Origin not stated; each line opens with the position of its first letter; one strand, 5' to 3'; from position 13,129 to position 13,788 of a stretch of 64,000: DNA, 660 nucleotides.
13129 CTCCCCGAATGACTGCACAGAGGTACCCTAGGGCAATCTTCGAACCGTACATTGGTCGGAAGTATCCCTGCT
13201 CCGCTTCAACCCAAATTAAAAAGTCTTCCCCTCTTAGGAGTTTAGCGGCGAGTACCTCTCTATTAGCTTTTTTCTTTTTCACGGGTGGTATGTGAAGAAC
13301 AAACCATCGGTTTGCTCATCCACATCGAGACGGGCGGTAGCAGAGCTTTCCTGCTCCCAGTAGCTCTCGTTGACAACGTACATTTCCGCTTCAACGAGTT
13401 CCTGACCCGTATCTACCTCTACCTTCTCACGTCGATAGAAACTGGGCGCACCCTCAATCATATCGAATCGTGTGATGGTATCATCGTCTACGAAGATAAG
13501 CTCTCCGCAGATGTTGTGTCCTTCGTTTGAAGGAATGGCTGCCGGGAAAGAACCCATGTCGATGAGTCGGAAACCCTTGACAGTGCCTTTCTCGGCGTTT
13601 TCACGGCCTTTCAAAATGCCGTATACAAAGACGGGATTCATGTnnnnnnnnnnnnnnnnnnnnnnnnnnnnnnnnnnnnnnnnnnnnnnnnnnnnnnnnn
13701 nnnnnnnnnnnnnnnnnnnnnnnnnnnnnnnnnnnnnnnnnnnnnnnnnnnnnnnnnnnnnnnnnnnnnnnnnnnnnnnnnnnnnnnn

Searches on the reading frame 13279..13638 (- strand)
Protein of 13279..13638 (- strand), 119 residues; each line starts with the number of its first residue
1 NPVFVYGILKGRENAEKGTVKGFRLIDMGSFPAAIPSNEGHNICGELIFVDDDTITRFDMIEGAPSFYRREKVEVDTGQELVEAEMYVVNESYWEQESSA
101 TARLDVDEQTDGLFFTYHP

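Call 77: search_protein_families(library=pfam, proteins=[window:13279-13638:-], max_evalue=0.001)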
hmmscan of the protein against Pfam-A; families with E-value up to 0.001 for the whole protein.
window:13279-13638:- (119 aa): 1 family
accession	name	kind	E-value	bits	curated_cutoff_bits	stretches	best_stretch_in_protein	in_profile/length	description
PF06094.17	GGACT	-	4.9e-18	66.3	22.8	1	3-95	1-105/120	Gamma-glutamyl cyclotransferase, AIG2-like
